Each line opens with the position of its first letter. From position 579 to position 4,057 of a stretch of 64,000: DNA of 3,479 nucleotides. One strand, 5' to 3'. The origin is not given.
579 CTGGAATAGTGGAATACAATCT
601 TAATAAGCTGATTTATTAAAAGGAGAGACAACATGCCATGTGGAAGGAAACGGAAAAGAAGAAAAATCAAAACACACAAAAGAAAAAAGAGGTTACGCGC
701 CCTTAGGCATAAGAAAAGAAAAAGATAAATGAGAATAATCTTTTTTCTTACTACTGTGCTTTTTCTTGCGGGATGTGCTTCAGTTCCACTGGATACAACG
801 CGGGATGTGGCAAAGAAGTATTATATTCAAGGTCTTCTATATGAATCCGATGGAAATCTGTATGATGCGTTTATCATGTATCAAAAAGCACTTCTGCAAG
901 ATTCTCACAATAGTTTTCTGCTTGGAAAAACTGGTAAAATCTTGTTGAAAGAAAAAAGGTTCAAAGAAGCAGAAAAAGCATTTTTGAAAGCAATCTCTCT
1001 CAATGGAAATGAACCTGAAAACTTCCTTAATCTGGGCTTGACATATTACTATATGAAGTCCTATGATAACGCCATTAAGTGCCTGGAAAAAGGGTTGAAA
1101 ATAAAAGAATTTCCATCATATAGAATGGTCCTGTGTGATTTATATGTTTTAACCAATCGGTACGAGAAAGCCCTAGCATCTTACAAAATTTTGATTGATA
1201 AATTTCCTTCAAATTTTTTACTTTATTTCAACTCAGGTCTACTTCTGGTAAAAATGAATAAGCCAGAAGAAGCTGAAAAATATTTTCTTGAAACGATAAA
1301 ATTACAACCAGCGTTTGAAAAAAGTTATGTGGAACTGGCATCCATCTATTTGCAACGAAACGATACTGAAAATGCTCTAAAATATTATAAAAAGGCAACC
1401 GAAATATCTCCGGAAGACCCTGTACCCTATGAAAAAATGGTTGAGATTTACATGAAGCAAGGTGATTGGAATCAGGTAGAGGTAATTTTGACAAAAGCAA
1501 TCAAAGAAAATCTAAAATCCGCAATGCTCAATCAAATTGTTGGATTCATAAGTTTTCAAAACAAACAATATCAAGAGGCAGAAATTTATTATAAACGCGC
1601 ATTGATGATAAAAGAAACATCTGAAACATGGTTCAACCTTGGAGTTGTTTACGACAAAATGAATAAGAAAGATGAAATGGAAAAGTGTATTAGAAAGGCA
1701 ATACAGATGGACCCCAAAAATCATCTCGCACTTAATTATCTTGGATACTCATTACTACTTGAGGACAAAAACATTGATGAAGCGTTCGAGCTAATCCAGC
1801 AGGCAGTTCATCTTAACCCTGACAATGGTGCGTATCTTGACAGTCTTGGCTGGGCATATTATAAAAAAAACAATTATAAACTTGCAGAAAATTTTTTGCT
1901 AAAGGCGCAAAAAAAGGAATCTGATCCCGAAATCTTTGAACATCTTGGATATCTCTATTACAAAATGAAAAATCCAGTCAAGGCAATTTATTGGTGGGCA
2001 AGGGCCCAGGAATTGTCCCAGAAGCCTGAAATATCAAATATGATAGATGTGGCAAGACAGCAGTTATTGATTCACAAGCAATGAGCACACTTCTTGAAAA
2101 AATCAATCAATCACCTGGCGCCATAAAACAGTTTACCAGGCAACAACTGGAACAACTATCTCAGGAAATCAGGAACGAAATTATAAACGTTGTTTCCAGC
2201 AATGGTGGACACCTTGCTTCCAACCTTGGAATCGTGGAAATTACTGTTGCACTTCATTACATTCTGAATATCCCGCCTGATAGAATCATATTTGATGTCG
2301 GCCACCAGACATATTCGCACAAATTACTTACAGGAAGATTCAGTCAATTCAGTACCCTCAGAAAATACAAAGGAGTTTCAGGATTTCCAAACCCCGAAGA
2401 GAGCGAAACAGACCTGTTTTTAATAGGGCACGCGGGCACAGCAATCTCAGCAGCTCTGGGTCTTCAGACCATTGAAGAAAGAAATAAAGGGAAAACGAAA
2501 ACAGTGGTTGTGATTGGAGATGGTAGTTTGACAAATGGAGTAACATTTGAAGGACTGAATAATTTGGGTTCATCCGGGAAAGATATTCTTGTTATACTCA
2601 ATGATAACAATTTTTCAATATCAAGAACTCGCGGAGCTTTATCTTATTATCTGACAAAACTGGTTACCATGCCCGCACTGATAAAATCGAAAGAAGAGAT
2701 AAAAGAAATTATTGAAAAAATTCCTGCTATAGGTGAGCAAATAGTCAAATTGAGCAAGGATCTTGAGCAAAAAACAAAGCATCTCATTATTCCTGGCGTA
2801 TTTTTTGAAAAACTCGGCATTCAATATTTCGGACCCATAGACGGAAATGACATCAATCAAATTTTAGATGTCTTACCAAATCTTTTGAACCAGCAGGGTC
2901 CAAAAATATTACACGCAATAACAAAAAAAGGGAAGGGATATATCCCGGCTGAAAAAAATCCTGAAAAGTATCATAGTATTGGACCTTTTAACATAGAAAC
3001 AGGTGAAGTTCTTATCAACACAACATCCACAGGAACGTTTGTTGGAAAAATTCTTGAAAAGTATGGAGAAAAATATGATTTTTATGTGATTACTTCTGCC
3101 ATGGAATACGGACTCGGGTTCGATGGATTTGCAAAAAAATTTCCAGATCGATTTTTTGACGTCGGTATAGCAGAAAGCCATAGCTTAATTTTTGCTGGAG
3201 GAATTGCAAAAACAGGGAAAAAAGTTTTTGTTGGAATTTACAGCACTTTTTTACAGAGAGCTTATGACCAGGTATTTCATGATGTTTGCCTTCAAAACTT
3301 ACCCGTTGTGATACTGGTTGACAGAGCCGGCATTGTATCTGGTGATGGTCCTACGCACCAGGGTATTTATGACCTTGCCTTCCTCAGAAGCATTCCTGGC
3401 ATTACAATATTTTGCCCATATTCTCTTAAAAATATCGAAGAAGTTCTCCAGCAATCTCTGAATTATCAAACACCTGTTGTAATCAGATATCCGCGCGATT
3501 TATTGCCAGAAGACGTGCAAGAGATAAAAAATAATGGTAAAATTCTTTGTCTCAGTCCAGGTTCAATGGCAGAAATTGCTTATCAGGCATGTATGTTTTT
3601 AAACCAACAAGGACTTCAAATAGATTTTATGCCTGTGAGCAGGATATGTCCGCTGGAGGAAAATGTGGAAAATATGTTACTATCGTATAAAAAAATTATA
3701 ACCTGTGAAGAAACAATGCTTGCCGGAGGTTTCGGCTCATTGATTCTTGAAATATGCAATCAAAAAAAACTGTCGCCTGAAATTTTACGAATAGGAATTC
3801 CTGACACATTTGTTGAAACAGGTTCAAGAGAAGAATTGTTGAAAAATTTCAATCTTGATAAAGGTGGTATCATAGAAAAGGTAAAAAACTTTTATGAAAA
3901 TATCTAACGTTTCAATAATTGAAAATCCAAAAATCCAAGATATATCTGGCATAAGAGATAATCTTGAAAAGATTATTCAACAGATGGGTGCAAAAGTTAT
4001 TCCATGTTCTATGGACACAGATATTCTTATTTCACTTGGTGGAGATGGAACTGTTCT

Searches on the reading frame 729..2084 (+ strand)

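Call 72: search_protein_families(library=pfam, proteins=[window:729-2084:+], max_evalue=0.00001)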
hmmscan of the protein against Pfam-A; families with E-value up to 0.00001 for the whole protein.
window:729-2084:+ (451 aa): 25 families
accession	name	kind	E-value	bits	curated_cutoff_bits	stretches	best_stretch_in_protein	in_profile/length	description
PF07719.23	TPR_2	-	2.3e-50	165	27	0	199-230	3-34/34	Tetratricopeptide repeat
PF00515.34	TPR_1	-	6.8e-49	162.2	27.8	2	198-230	2-34/34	Tetratricopeptide repeat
PF13181.12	TPR_8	-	8.7e-41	135.1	25.7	2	299-331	2-34/34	Tetratricopeptide repeat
PF13424.12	TPR_12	-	1.8e-29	102.2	30.1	0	69-127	10-76/77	Tetratricopeptide repeat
PF13432.12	TPR_16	-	9.1e-29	100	32.7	1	170-231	4-65/65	Tetratricopeptide repeat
PF13428.12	TPR_14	-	1.9e-28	96.5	23.5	0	200-239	4-43/44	Tetratricopeptide repeat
PF13431.12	TPR_17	-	4.1e-28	95.7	24.4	0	320-352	1-32/34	Tetratricopeptide repeat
PF14559.12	TPR_19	-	8.5e-28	96.9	25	1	208-263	2-57/68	Tetratricopeptide repeat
PF13414.12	TPR_11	-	3e-26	91.3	26.8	1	205-245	2-42/42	TPR repeat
PF13176.12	TPR_7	-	7.1e-25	85.4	27.9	0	200-231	2-35/36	Tetratricopeptide repeat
PF13374.12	TPR_10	-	1e-18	67.1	27.5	0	101-126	7-32/42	Tetratricopeptide repeat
PF23914.1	TPR_CcmH_CycH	-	9.4e-18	65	42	2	200-292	53-148/158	Cytochrome c-type biogenesis protein H TPR domain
PF13174.12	TPR_6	-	1.5e-15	57.1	26.3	0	200-228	3-31/33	Tetratricopeptide repeat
PF12895.13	ANAPC3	-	1.6e-15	57.5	27.2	0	46-121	7-81/82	Anaphase-promoting complex, cyclosome, subunit 3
PF25068.1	ARM_TT21_4th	-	2.7e-13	50.9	30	0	278-334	12-68/153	Tetratricopeptide repeat protein 21 forth ARM domain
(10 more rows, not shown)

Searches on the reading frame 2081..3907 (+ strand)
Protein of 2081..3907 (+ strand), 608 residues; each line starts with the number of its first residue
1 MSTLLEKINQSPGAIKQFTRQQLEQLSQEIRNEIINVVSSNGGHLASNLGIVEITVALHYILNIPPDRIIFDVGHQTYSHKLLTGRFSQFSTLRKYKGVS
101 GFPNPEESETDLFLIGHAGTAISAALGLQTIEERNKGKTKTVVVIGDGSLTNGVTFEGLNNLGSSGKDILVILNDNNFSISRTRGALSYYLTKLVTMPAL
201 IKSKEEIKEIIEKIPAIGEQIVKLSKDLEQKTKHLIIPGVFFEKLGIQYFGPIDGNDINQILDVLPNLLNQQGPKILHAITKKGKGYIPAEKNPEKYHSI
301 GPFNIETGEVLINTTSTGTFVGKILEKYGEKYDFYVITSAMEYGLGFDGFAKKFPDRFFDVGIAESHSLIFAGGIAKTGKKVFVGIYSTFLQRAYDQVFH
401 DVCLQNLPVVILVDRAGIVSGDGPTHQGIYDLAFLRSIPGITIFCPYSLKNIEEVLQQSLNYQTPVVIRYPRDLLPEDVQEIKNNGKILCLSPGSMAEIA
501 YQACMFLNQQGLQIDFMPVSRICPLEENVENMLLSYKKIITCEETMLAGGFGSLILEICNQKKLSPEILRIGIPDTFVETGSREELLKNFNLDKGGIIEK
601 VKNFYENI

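Call 72: search_protein_families(library=pfam, proteins=[window:2081-3907:+], max_evalue=0.00001)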
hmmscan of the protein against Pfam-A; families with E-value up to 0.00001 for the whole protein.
window:2081-3907:+ (608 aa): 3 families
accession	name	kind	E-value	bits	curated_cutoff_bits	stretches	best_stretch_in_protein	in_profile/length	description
PF13292.11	DXP_synthase_N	-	7.8e-102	340.7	21.2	1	7-281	3-274/274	1-deoxy-D-xylulose-5-phosphate synthase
PF02779.29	Transket_pyr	-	8.6e-39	133.4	27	1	317-476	5-173/174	Transketolase, pyrimidine binding domain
PF02780.25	Transketolase_C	-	4e-13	49.8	25.9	1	482-597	6-124/124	Transketolase, C-terminal domain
